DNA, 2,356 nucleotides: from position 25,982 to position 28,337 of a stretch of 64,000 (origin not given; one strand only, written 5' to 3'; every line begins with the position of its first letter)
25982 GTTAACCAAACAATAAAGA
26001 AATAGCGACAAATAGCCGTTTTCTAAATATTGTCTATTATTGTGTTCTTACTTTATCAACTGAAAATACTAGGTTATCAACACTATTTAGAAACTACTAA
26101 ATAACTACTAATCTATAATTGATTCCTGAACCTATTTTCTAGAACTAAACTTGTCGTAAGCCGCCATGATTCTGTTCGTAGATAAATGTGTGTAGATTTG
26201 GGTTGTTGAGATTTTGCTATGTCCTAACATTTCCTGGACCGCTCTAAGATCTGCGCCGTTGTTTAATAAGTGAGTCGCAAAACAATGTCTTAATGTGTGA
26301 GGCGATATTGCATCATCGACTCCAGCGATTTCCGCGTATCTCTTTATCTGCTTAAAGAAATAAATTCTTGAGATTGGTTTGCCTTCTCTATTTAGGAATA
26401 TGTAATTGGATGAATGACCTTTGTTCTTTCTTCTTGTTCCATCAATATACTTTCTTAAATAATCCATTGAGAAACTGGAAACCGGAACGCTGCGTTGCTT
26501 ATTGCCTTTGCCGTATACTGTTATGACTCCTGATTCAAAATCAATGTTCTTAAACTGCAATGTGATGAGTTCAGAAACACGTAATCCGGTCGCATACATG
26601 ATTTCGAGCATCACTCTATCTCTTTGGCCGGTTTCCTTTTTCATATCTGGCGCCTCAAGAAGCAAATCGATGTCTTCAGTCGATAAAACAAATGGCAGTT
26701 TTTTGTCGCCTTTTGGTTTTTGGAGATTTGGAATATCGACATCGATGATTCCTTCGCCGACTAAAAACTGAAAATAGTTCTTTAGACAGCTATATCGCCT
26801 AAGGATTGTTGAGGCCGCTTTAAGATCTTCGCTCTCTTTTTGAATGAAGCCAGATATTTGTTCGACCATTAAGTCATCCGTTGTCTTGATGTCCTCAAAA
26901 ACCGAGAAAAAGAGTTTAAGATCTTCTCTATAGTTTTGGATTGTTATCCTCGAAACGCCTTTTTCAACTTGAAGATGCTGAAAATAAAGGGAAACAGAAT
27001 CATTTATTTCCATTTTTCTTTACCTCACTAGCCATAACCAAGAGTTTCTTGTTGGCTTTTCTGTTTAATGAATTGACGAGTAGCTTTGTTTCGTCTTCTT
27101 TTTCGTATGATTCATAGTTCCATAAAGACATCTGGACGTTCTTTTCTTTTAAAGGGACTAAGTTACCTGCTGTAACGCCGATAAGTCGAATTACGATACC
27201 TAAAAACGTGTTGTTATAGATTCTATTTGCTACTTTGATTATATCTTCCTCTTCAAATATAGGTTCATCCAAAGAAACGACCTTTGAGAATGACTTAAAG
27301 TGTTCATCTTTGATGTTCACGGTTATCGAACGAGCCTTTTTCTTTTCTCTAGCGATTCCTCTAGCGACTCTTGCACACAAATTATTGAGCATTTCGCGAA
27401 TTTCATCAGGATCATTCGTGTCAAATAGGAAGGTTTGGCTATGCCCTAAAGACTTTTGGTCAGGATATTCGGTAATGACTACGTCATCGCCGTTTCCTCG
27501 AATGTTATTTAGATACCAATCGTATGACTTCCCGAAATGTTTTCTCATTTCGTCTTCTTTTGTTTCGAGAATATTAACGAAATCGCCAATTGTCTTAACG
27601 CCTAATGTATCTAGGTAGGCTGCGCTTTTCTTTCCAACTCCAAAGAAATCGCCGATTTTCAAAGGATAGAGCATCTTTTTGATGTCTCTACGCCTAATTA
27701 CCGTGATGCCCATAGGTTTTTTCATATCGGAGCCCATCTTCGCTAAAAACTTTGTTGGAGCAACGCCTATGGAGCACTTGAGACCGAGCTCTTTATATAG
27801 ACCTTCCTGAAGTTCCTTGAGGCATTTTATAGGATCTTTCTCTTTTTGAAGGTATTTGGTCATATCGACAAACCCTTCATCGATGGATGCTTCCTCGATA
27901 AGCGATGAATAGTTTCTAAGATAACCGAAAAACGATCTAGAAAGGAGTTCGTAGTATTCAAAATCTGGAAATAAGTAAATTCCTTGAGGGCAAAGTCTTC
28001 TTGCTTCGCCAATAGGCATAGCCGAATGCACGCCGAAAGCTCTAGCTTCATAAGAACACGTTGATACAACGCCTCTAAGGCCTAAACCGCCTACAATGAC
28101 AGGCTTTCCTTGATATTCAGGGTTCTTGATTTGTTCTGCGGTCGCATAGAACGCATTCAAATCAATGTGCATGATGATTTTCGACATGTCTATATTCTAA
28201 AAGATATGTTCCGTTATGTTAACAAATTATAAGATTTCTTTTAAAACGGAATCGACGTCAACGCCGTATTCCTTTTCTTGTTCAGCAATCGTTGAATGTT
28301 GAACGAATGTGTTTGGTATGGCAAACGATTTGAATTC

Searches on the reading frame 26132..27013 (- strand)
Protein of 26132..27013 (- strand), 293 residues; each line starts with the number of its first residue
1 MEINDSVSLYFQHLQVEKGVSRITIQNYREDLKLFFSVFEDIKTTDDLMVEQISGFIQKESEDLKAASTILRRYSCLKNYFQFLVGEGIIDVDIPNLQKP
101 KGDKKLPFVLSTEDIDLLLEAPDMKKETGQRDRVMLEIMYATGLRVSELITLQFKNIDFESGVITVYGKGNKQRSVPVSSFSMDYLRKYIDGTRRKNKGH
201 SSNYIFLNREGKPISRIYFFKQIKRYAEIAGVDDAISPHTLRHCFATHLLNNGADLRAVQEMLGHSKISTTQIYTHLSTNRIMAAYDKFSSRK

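Call 5: search_protein_families(library=ncbifam, proteins=[window:26132-27013:-])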
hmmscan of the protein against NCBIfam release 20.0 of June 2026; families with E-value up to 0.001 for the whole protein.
window:26132-27013:- (293 aa): 12 families
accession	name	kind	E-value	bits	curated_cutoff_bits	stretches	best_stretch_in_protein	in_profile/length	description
TIGR02225.1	recomb_XerD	equivalog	4.6e-96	321.6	329.6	1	10-292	3-289/290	site-specific tyrosine recombinase XerD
NF001399.0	PRK00283.1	subfamily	4.5e-92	308.5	279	1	4-290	6-296/300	tyrosine recombinase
TIGR02224.1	recomb_XerC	equivalog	4.5e-85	285.6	335.15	1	10-292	3-292/295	tyrosine recombinase XerC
NF040815.2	recomb_XerA_Arch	equivalog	1.9e-67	227.6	220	1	10-286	3-263/263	site-specific tyrosine recombinase/integron integrase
NF002331.0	PRK01287.1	subfamily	1.3e-49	169.1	371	1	61-284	91-319/365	site-specific tyrosine recombinase XerC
TIGR02249.1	integrase_gron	subfamily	2.5e-41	142.1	265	2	219-278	242-301/315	integron integrase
NF003462.0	PRK05084.1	equivalog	7.3e-35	120.3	267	1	127-291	192-358/360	tyrosine recombinase XerS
NF011946.0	PRK15417.1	equivalog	1.8e-27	96.4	435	2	219-278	257-316/337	integron integrase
NF007370.0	PRK09870.1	subfamily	1.1e-22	80.7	221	1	101-292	4-194/200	tyrosine-type DNA invertase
NF007371.0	PRK09871.1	subfamily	3.9e-20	72.2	222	1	116-287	13-184/198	tyrosine-type DNA invertase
NF002685.0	PRK02436.1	equivalog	2e-14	54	178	1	16-273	10-242/245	site-specific tyrosine recombinase XerD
NF040693.1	recomb_GmtY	equivalog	6.9e-09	35.4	340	1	184-284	334-439/441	gamma-mobile-trio recombinase GmtY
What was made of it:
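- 26132..27013 (-): xerD-like tyrosine recombinase gene, 293 aa, transcribed toward dif. NCBIfam XerD 321.6 bits (cutoff 329.6); PRK00283 subfamily 308.5 (cutoff 279); XerC 285.6; XerS 120 (cutoff 267) (call 5).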

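Call 7: find_encoding_contigs(protein=window:26132-27013:-, flank=10000, max_places=10)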
Protein window:26132-27013:- (293 aa): 1 contig read that carries it; 1 place shown.
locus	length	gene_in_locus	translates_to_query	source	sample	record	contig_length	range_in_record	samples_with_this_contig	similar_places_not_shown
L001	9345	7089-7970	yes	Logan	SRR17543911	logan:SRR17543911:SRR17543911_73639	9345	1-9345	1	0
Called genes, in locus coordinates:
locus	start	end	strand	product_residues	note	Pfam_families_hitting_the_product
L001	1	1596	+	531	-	?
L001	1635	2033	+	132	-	PF03780:Asp23 (weak)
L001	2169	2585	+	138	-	PF01029:NusB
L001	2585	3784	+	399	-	PF13742:tRNA_anti_2, PF01336:tRNA_anti-codon (weak), PF02601:Exonuc_VII_L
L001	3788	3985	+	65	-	PF02609:Exonuc_VII_S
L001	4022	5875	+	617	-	PF13292:DXP_synthase_N, PF02779:Transket_pyr, PF02780:Transketolase_C (weak)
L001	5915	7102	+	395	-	PF00817:IMS, PF11799:IMS_C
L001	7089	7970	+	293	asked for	PF02899:Phage_int_SAM_1, PF00589:Phage_integrase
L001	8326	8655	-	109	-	PF02410:RsfS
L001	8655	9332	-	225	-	PF01966:HD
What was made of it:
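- Tried and rejected: Exact look-up of the Xer protein: it returned only a 9-kb Logan contig, not the 161-kb MAG contig (call 7).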

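Call 9: find_homologous_proteins(query=window:26132-27013:-, max_evalue=1e-30)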
Query window:26132-27013:- (293 aa): 7980 proteins with E <= 1e-30 among 8000 candidates; the best 120 are listed.
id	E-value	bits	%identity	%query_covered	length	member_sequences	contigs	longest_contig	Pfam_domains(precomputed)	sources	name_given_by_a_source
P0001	9.7e-190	647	100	100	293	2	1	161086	PF00589.28,PF02899.24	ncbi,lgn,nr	ncbi:MAG: tyrosine recombinase [Bacilli bacterium]|nr:tyrosine recombinase [Bacilli bacterium]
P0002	6.7e-172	588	88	100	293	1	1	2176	PF00589.28,PF02899.24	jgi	-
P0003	3.1e-149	514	75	100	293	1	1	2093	PF00589.28,PF02899.24,PF22823.3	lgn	-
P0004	1.1e-148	512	75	100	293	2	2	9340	PF13495.13,PF00589.28,PF02899.24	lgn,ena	-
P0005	2.4e-148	511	76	100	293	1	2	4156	PF00589.28,PF02899.24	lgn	-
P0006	7.5e-148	509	75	100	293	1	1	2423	PF13495.13,PF00589.28,PF02899.24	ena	-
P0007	2.1e-147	508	74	100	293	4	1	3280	PF00589.28,PF02899.24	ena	-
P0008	1.7e-146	505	74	100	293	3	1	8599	PF13495.13,PF00589.28,PF02899.24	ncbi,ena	-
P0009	3.1e-146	504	74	100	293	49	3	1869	PF13495.13,PF00589.28,PF02899.24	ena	-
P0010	1.4e-145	502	74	100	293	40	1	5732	PF13495.13,PF00589.28,PF02899.24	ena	-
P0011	1.7e-145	502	74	100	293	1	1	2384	PF13495.13,PF00589.28,PF02899.24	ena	-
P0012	2.7e-145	501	73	100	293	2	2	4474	PF13495.13,PF00589.28,PF02899.24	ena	-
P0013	3.1e-143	494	74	100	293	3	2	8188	PF00589.28,PF02899.24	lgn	-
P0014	1.8e-138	479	71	98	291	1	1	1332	PF13495.13,PF00589.28,PF02899.24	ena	-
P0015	9.2e-130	450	74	89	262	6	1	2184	PF00589.28,PF02899.24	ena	-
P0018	3.4e-126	438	65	100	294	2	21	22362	PF00589.28,PF02899.24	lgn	-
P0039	4.5e-121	422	63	100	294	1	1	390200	PF00589.28,PF02899.24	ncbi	-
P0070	1.5e-120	420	62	100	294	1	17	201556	PF00589.28,PF02899.24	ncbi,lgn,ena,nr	ncbi:MAG: tyrosine recombinase [Mollicutes bacterium]|nr:tyrosine recombinase [Mollicutes bacterium]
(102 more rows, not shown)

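Call 11: find_encoding_contigs(protein=P0004, flank=6000, max_places=3)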
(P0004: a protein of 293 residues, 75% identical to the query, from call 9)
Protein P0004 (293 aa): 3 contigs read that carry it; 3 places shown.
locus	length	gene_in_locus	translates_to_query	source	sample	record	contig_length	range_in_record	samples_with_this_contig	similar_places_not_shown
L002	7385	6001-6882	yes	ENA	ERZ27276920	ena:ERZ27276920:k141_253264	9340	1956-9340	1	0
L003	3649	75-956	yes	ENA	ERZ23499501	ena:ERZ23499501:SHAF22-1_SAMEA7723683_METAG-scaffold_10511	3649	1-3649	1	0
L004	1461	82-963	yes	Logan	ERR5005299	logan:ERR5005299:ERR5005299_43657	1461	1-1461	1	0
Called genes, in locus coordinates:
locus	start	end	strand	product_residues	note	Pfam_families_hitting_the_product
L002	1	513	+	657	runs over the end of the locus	PF00456:Transketolase_N, PF02779:Transket_pyr, PF02780:Transketolase_C, PF22613:Transketolase_C_1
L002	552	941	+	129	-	-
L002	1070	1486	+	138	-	PF01029:NusB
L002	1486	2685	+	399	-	PF13742:tRNA_anti_2, PF01336:tRNA_anti-codon (weak), PF02601:Exonuc_VII_L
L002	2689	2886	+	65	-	PF02609:Exonuc_VII_S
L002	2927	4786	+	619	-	PF13292:DXP_synthase_N, PF02779:Transket_pyr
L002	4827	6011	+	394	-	PF00817:IMS, PF11798:IMS_HHH (weak), PF11799:IMS_C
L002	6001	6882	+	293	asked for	PF02899:Phage_int_SAM_1, PF13495:Phage_int_SAM_4 (faint), PF00589:Phage_integrase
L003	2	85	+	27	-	?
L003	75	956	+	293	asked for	PF02899:Phage_int_SAM_1, PF13495:Phage_int_SAM_4 (faint), PF00589:Phage_integrase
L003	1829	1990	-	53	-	PF02410:RsfS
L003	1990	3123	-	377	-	PF01467:CTP_transf_like, PF01966:HD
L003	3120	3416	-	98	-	PF01985:CRS1_YhbY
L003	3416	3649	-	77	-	?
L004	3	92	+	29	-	?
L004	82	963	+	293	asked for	PF02899:Phage_int_SAM_1, PF13495:Phage_int_SAM_4 (faint), PF00589:Phage_integrase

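Call 12: find_encoding_contigs(protein=P0018, flank=6000, max_places=3)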
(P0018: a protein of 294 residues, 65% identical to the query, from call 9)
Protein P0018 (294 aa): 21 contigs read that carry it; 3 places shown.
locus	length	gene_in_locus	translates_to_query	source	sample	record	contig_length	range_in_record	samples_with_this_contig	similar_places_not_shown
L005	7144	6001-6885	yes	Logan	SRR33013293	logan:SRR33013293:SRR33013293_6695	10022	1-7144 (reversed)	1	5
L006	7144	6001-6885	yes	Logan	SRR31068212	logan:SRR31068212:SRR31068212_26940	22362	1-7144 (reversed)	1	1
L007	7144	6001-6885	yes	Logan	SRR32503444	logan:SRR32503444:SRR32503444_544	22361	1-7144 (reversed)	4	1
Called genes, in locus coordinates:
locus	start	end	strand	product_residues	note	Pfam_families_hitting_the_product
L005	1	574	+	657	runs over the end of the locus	PF00456:Transketolase_N, PF02779:Transket_pyr, PF22613:Transketolase_C_1, PF02780:Transketolase_C (weak)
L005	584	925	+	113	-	PF03780:Asp23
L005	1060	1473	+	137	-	PF01029:NusB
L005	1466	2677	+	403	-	PF13742:tRNA_anti_2, PF01336:tRNA_anti-codon, PF02601:Exonuc_VII_L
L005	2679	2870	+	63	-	PF02609:Exonuc_VII_S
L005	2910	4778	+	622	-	PF13292:DXP_synthase_N, PF02779:Transket_pyr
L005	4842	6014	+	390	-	PF00817:IMS, PF11798:IMS_HHH (faint), PF11799:IMS_C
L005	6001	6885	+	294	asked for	PF02899:Phage_int_SAM_1, PF00589:Phage_integrase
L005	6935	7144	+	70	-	?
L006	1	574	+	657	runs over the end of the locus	PF00456:Transketolase_N, PF02779:Transket_pyr, PF22613:Transketolase_C_1, PF02780:Transketolase_C (weak)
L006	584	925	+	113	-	PF03780:Asp23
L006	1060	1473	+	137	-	PF01029:NusB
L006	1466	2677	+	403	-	PF13742:tRNA_anti_2, PF01336:tRNA_anti-codon, PF02601:Exonuc_VII_L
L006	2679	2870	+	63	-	PF02609:Exonuc_VII_S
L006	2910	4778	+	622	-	PF13292:DXP_synthase_N, PF02779:Transket_pyr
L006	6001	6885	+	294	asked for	PF02899:Phage_int_SAM_1, PF00589:Phage_integrase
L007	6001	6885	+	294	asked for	PF02899:Phage_int_SAM_1, PF00589:Phage_integrase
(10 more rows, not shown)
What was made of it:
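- At least 10 independent assemblies of one relative break 259 bp after xer (call 12).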

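Call 13: find_encoding_contigs(protein=P0039, flank=10000, max_places=3)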
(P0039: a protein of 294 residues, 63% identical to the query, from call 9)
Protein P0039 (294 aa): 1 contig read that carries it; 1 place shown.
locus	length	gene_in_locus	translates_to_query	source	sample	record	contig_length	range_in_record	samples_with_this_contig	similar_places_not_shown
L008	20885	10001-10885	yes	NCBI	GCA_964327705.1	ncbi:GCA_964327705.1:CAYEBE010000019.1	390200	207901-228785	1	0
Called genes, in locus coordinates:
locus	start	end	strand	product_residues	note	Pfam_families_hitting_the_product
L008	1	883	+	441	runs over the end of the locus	PF13393:tRNA-synt_His, PF00587:tRNA-synt_2b, PF03129:HGTP_anticodon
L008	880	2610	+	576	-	PF01336:tRNA_anti-codon, PF00152:tRNA-synt_2, PF01409:tRNA-synt_2d (faint), PF02938:GAD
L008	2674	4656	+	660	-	PF00456:Transketolase_N, PF02779:Transket_pyr, PF22613:Transketolase_C_1, PF02780:Transketolase_C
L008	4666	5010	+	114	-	PF03780:Asp23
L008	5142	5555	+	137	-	PF01029:NusB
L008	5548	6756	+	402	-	PF13742:tRNA_anti_2, PF01336:tRNA_anti-codon (weak), PF02601:Exonuc_VII_L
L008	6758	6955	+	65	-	PF02609:Exonuc_VII_S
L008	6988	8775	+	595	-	PF13292:DXP_synthase_N, PF02779:Transket_pyr, PF02780:Transketolase_C (weak)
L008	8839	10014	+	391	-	PF00817:IMS, PF11798:IMS_HHH (weak), PF11799:IMS_C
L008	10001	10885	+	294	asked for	PF02899:Phage_int_SAM_1, PF00589:Phage_integrase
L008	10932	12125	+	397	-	PF01676:Metalloenzyme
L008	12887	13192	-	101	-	PF02410:RsfS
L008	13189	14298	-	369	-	PF01467:CTP_transf_like, PF01966:HD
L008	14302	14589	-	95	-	PF01985:CRS1_YhbY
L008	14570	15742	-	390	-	PF21516:YqeH-like_C (weak)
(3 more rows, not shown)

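Call 16: find_related_loci(query=A1, collection=metagenome_contigs, flank=5000)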
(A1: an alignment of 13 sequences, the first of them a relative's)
Query A1 (293 aa) in metagenome_contigs; peptide patterns used: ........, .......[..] (x = any residue, [..] = any of these).
600 stretches matched a pattern (row limit reached: there are more); 579 encode a relative of the query (tblastn E <= 1e-3); the best 80 are kept; 80 distinct loci.
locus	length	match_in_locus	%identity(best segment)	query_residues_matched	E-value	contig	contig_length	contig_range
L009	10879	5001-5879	60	1-293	4e-124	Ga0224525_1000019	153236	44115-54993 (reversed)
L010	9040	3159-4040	58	1-293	5e-118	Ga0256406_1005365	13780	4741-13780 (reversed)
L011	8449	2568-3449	54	1-293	9e-108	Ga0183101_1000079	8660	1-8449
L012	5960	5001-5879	52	1-293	2e-100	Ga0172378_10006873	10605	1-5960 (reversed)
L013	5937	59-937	51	1-293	5e-100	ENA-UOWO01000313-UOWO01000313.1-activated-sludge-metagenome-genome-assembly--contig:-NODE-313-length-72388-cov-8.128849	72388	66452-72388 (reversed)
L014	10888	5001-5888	50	1-293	3e-96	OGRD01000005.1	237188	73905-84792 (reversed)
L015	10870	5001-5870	51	1-289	5e-92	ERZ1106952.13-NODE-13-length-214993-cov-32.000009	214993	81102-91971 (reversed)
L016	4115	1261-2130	50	3-289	6e-89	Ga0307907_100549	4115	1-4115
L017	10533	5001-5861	45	10-292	3e-74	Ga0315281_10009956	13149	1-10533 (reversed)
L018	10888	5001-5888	41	1-292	3e-74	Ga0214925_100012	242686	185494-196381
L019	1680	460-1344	42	1-292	1e-76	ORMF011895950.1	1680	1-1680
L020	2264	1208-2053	43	10-292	1e-73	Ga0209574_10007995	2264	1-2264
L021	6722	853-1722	43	7-292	1e-70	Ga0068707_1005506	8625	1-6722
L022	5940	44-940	41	1-292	2e-70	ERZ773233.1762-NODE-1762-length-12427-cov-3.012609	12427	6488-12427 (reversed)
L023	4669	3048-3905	44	10-292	2e-70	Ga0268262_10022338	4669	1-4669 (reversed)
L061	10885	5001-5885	43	1-292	3e-66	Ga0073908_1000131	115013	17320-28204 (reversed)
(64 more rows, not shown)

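Call 33: search_protein_families(library=pfam, max_evalue=0.000001, proteins=[L009:5915-7129:+, L009:7126-8208:+, L009:8251-9057:+, L061:7408-8238:-])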
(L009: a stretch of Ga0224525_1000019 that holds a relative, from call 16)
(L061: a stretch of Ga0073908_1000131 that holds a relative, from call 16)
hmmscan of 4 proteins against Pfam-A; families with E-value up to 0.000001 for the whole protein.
L009:5915-7129:+ (404 aa): 1 family
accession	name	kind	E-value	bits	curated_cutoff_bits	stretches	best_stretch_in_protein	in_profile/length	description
PF01676.23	Metalloenzyme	-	3.8e-42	145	24.3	1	10-388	1-251/252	Metalloenzyme superfamily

L009:7126-8208:+ (360 aa): 0 families

L009:8251-9057:+ (268 aa): 1 family
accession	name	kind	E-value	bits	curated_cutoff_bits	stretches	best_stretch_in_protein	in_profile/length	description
PF00528.27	BPD_transp_1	-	5.8e-12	46.1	26.4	1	84-262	1-182/184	Binding-protein-dependent transport system inner membrane component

L061:7408-8238:- (276 aa): 2 families
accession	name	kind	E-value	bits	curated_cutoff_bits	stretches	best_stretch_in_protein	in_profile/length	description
PF08769.17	Spo0A_C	-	2.4e-36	124.3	25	1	157-260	1-104/104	Sporulation initiation factor Spo0A C terminal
PF00072.30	Response_reg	-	3.5e-07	30.8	30.2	1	15-120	1-102/111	Response regulator receiver domain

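Call 44: search_solved_structures(query=window:26132-27013:-, max_evalue=1e-10, show_alignments=1)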
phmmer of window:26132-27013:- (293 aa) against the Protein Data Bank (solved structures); distinct sequences matched with E-value up to 1e-10: 13.
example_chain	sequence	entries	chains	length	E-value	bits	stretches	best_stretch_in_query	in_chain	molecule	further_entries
1a0p_A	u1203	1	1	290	4.4e-54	187.1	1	10-283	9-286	SITE-SPECIFIC RECOMBINASE XERD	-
5dcf_A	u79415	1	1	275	3.7e-46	161.1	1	110-287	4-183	Tyrosine recombinase XerD,DNA translocase FtsK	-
9i5v_14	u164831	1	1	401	2e-39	139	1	3-287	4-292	Ribosome-associated translation inhibitor RaiA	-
4a8e_A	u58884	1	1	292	3.2e-39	138.4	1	5-288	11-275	PROBABLE TYROSINE RECOMBINASE XERC-LIKE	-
5hxy_A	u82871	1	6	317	1.5e-30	109.9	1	2-288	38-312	Tyrosine recombinase XerA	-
2a3v_A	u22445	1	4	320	6.4e-28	101.3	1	219-278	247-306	site-specific recombinase IntI4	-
5jjv_A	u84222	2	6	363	1.2e-26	97.1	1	99-285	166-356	Tyrosine recombinase XerH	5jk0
3nkh_A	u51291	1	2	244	1.4e-14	57.6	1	170-279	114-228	Integrase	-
5vfz_A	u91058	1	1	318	2.5e-13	53.4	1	66-282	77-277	Gp33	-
6emy_A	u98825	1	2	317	8.5e-13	51.7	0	105-285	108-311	Int protein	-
6en0_A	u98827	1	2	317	1.1e-12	51.3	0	105-284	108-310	Int protein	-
6emz_A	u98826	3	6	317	3e-12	49.9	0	105-284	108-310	Int protein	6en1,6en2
5c6k_A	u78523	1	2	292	4.8e-12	49.2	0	59-282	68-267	Integrase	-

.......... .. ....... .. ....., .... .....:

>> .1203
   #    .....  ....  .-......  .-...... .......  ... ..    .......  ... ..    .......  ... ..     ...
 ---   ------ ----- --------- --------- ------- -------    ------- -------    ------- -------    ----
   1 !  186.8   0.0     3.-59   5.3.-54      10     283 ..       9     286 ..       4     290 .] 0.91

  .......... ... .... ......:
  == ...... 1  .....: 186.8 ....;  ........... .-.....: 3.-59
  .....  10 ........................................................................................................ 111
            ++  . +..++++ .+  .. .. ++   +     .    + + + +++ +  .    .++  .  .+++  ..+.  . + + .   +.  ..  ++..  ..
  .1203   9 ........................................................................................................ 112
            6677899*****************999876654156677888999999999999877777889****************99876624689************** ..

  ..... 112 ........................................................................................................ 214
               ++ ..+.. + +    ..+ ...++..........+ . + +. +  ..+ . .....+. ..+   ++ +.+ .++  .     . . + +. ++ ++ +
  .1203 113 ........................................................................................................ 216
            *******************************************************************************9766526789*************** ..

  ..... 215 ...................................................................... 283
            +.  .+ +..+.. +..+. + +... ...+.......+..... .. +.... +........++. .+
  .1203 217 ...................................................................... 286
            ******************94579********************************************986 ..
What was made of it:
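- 26132..27013 (-): The best solved structure is E. coli XerD 1A0P, 187 bits (call 44).
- On Single-recombinase Xer systems (XerS/difSL, XerH/difH): XerH structure 97 bits against 187 for XerD (call 44).
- Closest known: Canonical XerCD/dif of Gamma- and Betaproteobacteria. Same: The recombinase's best solved-structure match is E. coli XerD (call 44).
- The protein is canonical in length and type, unlike XerS and XerH (calls 5, 44).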

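Call 48: list_cluster_members(proteins=[P0001, P0039, P0070])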
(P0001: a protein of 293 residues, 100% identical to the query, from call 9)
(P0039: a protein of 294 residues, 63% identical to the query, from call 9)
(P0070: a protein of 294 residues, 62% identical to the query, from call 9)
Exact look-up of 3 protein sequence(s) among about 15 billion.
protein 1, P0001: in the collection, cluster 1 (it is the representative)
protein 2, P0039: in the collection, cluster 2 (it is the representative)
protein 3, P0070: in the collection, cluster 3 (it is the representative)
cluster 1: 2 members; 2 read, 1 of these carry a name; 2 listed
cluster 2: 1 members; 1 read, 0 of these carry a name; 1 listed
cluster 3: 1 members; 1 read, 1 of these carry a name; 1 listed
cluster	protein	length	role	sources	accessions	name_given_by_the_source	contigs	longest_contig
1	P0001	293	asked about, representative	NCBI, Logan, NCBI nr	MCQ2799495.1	MAG: tyrosine recombinase [Bacilli bacterium] | tyrosine recombinase [Bacilli bacterium]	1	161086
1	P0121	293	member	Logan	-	-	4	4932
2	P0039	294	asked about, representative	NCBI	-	-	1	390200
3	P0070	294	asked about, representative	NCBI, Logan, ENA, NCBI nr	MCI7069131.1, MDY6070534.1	MAG: tyrosine recombinase [Mollicutes bacterium] | tyrosine recombinase [Mollicutes bacterium]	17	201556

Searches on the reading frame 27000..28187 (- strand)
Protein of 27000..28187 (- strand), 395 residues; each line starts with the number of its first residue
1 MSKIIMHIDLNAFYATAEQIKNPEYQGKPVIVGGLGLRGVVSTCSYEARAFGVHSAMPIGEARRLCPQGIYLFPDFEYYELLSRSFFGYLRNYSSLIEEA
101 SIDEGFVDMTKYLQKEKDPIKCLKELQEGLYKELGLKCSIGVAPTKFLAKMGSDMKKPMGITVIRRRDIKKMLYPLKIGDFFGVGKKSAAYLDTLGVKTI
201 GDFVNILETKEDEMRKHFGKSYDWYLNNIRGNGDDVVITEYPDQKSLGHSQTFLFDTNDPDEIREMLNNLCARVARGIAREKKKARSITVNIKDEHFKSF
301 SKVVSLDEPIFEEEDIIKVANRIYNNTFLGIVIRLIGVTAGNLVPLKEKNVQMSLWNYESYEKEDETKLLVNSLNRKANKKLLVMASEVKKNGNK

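Call 5: search_protein_families(library=ncbifam, proteins=[window:27000-28187:-])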
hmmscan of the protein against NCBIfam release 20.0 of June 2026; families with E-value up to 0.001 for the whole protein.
window:27000-28187:- (395 aa): 10 families
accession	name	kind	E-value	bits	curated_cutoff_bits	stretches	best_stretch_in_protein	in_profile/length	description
NF002492.0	PRK01810.1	equivalog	1.5e-105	353.3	399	1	2-393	9-399/412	DNA polymerase IV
NF010731.0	PRK14133.1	equivalog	4.8e-92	308.9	362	1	1-358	1-349/352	DNA polymerase IV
NF002882.0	PRK03348.1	equivalog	1.2e-87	294.6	389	1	2-366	4-363/461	DNA polymerase IV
NF002677.0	PRK02406.1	equivalog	1.2e-82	277.9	256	1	3-350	6-350/357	DNA polymerase IV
NF002751.0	PRK02794.1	equivalog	1.9e-75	254.4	371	1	5-381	40-410/425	DNA polymerase IV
NF002848.0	PRK03103.1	subfamily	9.7e-70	235.1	381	1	2-393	3-396/410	DNA polymerase IV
NF003015.0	PRK03858.1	subfamily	3e-66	224.1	367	1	4-372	8-369/399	DNA polymerase IV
NF002883.0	PRK03352.1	equivalog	8.2e-65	219.3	330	1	2-340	4-339/347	DNA polymerase IV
NF002292.0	PRK01216.1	equivalog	7.2e-49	166.7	339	1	4-327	2-321/351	DNA polymerase IV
NF002955.0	PRK03609.1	subfamily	1.3e-29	103.4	431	1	7-344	4-351/422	translesion error-prone DNA polymerase V subunit UmuC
